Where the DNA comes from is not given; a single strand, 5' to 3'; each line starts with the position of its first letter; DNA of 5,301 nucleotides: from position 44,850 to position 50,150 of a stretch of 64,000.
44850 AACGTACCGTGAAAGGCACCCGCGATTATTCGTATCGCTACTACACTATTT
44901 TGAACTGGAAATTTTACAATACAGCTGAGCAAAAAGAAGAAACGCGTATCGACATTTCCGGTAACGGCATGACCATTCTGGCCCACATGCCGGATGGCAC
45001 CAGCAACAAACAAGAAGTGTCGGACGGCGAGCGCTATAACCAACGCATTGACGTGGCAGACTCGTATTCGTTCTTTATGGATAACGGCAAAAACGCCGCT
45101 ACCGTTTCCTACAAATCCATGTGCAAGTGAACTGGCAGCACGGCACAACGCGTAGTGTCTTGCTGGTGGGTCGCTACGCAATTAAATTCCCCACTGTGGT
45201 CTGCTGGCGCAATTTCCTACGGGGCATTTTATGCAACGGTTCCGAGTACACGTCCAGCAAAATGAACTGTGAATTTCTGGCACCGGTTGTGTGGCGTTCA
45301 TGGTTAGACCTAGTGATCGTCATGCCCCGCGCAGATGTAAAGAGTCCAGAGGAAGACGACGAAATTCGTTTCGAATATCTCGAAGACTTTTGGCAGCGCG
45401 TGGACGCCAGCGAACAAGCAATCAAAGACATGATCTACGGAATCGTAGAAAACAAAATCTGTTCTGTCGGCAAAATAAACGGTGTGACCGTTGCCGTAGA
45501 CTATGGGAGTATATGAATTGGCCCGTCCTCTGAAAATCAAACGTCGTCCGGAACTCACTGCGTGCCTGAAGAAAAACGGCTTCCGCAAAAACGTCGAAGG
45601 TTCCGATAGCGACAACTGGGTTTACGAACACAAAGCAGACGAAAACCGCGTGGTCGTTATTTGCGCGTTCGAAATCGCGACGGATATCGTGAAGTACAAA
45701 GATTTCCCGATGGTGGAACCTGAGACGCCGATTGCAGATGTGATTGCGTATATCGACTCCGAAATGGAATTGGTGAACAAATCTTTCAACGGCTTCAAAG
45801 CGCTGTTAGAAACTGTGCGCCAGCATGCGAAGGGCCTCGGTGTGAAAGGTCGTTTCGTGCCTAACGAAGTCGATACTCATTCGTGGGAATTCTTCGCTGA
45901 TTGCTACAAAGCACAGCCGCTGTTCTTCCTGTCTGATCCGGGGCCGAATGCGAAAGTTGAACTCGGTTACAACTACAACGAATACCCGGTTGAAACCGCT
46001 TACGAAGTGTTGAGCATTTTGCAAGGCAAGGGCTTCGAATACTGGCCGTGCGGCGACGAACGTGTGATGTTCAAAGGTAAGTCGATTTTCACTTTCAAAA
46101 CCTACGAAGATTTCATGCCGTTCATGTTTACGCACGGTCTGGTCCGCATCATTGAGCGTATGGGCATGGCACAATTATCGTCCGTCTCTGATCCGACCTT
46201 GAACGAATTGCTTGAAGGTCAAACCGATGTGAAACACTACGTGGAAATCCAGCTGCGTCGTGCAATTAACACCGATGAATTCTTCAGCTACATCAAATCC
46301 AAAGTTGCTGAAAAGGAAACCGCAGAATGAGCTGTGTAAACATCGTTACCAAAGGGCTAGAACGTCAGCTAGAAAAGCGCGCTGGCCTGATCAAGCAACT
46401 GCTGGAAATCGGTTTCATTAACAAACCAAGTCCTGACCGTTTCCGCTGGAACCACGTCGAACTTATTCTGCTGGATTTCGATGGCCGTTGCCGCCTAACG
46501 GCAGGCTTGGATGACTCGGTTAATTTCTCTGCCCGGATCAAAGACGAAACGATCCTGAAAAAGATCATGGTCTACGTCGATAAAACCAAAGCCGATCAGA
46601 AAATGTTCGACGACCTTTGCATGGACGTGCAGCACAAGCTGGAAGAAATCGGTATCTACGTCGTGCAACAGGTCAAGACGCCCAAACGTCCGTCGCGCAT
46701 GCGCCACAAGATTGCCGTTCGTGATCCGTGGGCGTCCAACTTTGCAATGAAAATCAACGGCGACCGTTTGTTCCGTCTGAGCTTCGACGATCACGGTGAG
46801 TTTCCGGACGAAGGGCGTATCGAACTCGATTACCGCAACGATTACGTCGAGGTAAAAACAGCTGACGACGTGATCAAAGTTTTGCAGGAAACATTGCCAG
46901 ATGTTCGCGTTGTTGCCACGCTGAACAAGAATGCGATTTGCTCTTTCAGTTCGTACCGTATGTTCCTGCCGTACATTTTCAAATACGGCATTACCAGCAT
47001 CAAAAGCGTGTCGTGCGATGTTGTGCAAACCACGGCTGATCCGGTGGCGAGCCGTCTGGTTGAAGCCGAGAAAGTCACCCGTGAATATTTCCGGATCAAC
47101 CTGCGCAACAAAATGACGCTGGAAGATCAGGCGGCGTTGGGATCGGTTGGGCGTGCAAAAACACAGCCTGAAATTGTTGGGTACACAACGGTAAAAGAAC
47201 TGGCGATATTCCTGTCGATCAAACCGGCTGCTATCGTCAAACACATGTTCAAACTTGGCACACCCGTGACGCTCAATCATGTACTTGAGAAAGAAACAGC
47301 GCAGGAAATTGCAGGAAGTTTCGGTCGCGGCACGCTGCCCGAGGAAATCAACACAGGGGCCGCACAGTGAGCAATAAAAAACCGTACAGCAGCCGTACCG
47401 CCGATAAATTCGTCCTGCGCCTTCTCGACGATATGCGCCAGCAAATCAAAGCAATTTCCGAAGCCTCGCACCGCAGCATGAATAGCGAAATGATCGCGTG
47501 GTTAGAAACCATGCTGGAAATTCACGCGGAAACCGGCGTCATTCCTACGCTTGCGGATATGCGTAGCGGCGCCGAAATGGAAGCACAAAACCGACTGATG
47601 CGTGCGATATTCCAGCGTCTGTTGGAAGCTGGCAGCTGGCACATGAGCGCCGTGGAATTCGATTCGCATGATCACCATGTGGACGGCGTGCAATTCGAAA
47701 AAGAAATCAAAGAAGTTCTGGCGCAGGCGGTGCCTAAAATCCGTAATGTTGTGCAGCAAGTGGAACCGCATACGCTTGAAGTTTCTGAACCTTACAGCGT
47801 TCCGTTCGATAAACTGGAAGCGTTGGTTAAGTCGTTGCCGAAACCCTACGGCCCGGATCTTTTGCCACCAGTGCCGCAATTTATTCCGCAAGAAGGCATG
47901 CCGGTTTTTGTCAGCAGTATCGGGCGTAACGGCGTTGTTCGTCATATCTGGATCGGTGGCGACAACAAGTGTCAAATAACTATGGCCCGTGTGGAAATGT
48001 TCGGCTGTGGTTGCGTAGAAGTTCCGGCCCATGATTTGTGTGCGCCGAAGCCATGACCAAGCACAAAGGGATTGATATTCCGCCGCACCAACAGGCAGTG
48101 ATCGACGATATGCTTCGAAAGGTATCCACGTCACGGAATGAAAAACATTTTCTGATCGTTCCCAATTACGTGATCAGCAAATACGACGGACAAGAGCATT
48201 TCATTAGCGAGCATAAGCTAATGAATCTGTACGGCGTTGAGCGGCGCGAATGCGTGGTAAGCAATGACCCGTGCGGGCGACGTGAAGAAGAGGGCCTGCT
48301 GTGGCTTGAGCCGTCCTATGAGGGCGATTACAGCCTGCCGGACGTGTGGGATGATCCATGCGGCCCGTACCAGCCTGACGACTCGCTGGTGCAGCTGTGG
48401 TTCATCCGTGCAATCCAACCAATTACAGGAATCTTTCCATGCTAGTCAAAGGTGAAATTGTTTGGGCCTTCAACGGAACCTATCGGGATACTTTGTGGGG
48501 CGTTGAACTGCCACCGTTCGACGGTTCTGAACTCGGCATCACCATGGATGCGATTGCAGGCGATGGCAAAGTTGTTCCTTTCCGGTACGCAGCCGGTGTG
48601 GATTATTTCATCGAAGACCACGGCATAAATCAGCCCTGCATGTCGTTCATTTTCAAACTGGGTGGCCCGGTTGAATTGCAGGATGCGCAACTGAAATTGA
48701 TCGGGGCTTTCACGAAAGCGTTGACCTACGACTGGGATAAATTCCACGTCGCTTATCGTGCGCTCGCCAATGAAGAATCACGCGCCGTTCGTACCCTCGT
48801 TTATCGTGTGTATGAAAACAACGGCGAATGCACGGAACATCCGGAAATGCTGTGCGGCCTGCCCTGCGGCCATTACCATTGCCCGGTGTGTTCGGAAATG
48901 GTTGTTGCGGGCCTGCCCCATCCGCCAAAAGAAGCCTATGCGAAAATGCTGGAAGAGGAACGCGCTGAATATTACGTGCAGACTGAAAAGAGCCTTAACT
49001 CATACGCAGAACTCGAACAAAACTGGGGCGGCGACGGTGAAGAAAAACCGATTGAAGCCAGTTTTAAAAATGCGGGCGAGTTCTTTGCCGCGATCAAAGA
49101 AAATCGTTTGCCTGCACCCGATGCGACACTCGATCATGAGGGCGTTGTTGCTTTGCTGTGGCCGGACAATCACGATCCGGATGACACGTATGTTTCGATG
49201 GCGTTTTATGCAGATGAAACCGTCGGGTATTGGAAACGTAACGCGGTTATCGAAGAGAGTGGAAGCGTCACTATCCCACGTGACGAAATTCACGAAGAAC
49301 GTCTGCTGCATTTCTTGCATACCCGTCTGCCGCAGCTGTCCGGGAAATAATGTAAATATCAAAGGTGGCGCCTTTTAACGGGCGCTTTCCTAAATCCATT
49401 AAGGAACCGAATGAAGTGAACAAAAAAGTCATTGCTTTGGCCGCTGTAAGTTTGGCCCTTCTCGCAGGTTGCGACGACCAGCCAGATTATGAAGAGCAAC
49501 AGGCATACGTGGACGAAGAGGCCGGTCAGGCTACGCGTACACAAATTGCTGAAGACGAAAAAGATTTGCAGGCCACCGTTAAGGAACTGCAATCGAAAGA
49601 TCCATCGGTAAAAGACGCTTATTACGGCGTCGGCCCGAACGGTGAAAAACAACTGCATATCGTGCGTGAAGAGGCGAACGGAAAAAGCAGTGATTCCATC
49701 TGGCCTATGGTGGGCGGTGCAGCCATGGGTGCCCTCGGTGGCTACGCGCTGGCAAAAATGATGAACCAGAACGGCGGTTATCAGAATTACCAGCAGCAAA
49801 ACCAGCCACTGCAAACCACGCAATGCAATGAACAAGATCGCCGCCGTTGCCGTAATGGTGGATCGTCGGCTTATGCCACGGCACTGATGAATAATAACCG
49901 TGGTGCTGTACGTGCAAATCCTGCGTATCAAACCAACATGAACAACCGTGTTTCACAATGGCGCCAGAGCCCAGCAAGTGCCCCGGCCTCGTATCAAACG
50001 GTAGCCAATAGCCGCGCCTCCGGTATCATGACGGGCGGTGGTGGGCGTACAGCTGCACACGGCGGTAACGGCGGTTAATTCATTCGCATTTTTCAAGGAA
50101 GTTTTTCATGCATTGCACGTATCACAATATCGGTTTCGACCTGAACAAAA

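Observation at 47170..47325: Captured translation initiation factor IF2 N-domain fused to a phage protein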

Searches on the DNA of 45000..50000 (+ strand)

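Call 6: search_dna_similar(query=window:45000-50000:+, collection=phages, mode=near, max_rows=15)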
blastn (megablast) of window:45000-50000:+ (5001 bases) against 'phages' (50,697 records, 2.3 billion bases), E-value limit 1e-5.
No match.

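Call 7: search_dna_similar(query=window:45000-50000:+, collection=plasmids, mode=near, max_rows=15)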
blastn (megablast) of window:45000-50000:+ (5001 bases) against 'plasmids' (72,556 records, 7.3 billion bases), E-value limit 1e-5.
No match.

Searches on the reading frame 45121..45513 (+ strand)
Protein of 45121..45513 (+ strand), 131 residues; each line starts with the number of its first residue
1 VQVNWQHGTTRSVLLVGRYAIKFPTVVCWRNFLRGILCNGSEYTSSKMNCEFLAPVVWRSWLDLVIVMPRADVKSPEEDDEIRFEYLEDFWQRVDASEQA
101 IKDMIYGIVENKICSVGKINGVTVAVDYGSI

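Call 4: search_protein_families(library=pfam, proteins=[window:45121-45513:+], max_evalue=1)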
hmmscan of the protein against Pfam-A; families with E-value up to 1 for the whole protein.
window:45121-45513:+ (131 aa): 0 families

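Call 5: search_protein_families(library=phrogs, proteins=[window:45121-45513:+], max_evalue=0.01)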
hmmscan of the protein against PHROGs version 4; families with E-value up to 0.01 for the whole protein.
window:45121-45513:+ (131 aa): 1 family
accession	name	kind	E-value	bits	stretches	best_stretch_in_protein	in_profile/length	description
phrog_4301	-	unknown function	3.2e-14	54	1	6-129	43-167/225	-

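Call 99: search_protein_families(library=padloc, proteins=[window:45121-45513:+], max_evalue=0.01)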
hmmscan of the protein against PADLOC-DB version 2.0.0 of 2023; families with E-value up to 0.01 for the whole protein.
window:45121-45513:+ (131 aa): 0 families

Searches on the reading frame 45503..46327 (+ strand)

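Call 4: search_protein_families(library=pfam, proteins=[window:45503-46327:+], max_evalue=1)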
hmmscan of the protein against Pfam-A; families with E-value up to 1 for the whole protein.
window:45503-46327:+ (275 aa): 1 family
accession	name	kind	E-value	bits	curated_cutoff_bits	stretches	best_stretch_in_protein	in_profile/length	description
PF13700.11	DUF4158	-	0.083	13.2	27.4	1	38-110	33-101/165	Domain of unknown function (DUF4158)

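Call 5: search_protein_families(library=phrogs, proteins=[window:45503-46327:+], max_evalue=0.01)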
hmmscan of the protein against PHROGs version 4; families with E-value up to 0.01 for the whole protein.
window:45503-46327:+ (275 aa): 0 families

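Call 99: search_protein_families(library=padloc, proteins=[window:45503-46327:+], max_evalue=0.01)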
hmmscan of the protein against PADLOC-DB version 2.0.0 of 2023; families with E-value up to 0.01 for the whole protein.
window:45503-46327:+ (275 aa): 0 families

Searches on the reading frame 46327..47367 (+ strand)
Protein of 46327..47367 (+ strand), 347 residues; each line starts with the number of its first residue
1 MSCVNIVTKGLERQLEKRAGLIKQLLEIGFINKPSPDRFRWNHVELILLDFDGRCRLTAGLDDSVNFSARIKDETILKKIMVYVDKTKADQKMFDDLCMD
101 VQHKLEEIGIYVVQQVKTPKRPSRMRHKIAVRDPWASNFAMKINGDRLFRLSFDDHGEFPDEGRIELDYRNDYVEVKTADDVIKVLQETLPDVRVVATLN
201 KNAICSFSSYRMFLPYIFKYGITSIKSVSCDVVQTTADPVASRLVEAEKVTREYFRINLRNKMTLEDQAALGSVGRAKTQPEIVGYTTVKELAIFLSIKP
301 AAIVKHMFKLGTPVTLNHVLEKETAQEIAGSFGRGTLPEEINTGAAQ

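Call 4: search_protein_families(library=pfam, proteins=[window:46327-47367:+], max_evalue=1)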
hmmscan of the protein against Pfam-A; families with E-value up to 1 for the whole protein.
window:46327-47367:+ (347 aa): 1 family
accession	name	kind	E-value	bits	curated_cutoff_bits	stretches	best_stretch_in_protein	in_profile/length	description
PF04760.21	IF2_N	-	9.4e-11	41.8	25.3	1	287-334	4-52/53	Translation initiation factor IF-2, N-terminal region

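Call 5: search_protein_families(library=phrogs, proteins=[window:46327-47367:+], max_evalue=0.01)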
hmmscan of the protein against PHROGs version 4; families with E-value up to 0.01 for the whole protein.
window:46327-47367:+ (347 aa): 0 families

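Call 12: search_dna_similar(query=window:46327-47367:+, collection=phages, mode=protein, max_rows=30, max_evalue=0.001)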
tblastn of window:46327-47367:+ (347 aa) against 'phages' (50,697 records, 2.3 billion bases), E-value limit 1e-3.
Records with a match: 1; places in all: 1; records where one place covers at least 80% of the query: 0.
Best place of each record, by identity: <60% 1.
By first word of the organism name: Pseudomonas 1.
By host as written in the record: Pseudomonas aeruginosa 1.
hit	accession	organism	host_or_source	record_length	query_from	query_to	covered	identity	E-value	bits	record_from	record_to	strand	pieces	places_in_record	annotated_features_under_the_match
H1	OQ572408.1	Pseudomonas phage Y6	Pseudomonas aeruginosa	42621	284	333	14%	54.9%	2e-6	56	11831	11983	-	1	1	record has no annotation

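Call 13: find_homologous_proteins(query=window:46327-47367:+, max_evalue=0.001)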
Query window:46327-47367:+ (347 aa): 7 proteins with E <= 0.001 among 2747 candidates.
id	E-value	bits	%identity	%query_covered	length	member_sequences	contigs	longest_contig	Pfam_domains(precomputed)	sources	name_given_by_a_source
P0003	4.1e-204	695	90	100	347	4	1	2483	PF04760.22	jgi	jgi:hypothetical protein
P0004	2.5e-174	597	77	100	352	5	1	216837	PF04760.22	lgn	-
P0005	1.5e-147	509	83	80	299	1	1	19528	-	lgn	-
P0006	3.6e-145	502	81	80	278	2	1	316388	-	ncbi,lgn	-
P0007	2.2e-135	469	77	80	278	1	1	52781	-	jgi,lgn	jgi:hypothetical protein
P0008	3.2e-134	466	77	79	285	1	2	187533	-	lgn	-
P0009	4.8e-72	261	50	76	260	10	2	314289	-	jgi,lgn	jgi:hypothetical protein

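Call 17: find_encoding_contigs(protein=P0004, flank=6000, max_places=3)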
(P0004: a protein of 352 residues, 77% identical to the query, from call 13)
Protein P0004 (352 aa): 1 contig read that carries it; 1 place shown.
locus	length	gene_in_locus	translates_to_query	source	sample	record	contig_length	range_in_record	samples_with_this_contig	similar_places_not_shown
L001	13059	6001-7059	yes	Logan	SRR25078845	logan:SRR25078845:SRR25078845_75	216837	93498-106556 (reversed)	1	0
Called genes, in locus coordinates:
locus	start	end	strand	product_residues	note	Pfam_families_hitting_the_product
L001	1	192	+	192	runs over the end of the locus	-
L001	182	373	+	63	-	-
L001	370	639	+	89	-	-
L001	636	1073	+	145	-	-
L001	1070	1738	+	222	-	PF01966:HD (weak)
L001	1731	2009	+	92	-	-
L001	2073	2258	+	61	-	-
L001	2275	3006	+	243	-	-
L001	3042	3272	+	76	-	-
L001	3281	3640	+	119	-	-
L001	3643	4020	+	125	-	-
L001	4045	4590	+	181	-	-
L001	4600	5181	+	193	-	-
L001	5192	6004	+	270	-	-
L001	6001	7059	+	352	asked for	PF04760:IF2_N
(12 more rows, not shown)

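Call 18: find_encoding_contigs(protein=P0006, flank=6000, max_places=3)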
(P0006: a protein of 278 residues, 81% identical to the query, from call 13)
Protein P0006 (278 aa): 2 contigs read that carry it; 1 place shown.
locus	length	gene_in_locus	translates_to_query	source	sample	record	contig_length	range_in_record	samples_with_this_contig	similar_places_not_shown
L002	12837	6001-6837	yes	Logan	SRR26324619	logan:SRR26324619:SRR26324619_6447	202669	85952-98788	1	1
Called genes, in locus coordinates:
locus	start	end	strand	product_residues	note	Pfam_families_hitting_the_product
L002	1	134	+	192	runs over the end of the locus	-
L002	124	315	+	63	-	-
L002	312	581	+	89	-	-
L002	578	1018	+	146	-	-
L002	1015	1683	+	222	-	PF01966:HD (weak)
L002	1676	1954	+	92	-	-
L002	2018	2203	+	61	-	-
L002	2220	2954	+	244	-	-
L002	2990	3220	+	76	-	-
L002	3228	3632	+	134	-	-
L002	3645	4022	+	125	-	-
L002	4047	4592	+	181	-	-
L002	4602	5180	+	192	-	-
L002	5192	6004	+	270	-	-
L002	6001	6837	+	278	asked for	-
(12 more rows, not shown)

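Call 22: get_annotated_region(hit=H1, flank=4000)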
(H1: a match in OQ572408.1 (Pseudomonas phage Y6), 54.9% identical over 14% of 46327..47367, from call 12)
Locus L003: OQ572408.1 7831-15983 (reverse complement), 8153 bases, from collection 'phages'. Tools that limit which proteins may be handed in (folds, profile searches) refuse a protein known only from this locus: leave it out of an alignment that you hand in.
description: UNVERIFIED: Pseudomonas phage Y6, complete genome.
organism: Pseudomonas phage Y6 (NCBI taxid 3038356)
taxonomy: Viruses
host: Pseudomonas aeruginosa; source: -; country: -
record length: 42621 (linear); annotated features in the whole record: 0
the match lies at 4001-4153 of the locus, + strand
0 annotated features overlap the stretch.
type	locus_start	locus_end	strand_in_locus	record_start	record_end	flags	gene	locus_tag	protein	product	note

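Call 26: find_encoding_contigs(protein=P0009, flank=6000, max_places=2)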
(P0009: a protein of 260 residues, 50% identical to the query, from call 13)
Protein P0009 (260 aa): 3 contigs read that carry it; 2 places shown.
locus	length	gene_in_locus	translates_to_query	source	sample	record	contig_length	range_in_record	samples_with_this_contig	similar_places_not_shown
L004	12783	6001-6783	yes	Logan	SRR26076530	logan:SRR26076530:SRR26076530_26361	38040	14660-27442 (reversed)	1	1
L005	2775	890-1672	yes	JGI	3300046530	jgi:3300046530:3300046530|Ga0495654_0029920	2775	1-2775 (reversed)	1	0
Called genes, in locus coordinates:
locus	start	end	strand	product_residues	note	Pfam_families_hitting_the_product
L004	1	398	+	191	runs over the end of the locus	-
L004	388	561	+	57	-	-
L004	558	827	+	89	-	-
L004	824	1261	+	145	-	-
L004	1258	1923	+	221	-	-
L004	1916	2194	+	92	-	-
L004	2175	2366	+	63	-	-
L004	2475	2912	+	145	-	-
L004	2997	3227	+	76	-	-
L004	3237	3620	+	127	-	-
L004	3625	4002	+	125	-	-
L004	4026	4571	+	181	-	-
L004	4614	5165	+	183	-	-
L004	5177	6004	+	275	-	-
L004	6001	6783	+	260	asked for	-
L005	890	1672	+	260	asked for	-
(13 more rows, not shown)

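Call 27: find_encoding_contigs(protein=P0003, flank=6000, max_places=2)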
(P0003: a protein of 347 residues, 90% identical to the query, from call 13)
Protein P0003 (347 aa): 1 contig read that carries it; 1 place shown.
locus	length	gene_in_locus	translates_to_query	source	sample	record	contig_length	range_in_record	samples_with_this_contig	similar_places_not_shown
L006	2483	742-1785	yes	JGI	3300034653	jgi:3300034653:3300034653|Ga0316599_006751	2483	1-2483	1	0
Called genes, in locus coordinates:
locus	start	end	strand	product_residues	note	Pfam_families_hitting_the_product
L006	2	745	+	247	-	?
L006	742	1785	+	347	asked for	PF04760:IF2_N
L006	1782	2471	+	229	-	PF03869:Arc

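Call 40: predict_structure(alignment_id=A2)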
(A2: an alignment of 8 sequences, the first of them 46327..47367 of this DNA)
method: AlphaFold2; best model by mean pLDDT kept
length: 347 residues; sequences in the alignment: 8
mean_pLDDT: 54.6   pTM: 0.38
mean pLDDT of the five models: 54.6, 54.3, 53.5, 53.2, 46.3
residues with pLDDT >= 90: 0; 70-90: 77; 50-70: 110; < 50: 160
segments of 3 or more residues with pLDDT < 50: 1-8, 61-64, 109-147, 156-163, 190-284, 342-347
pLDDT, mean of each block of 10 residues (from residue 1): 43 70 73 65 68 63 55 68 67 67 58 40 36 43 48 46 54 65 62 24 24 36 34 36 43 40 43 32 59 83 83 78 83 74 43
secondary structure, 60 per line:
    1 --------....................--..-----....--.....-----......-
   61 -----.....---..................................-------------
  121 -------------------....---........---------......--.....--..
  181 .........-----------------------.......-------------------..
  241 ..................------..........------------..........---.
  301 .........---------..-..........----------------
elements in order: H9-28 E38-41 E44-48 E54-59 E66-70 H74-107 E140-143 E147-154 E164-169 E172-176 H179-189 H213-219 H239-258 H265-274 H289-296 H300-309 H322-331

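Call 99: search_protein_families(library=padloc, proteins=[window:46327-47367:+], max_evalue=0.01)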
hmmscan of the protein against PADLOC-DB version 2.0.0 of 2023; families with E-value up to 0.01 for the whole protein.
window:46327-47367:+ (347 aa): 0 families

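Call 100: search_protein_families(library=ncbifam, proteins=[window:46327-47367:+], max_evalue=0.01)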
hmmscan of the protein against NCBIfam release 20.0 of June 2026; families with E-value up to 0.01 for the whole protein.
window:46327-47367:+ (347 aa): 1 family
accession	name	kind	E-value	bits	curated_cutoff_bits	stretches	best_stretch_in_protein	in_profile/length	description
TIGR00487.1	IF-2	equivalog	2.8e-06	26.3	424.4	1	283-334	8-59/587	translation initiation factor IF-2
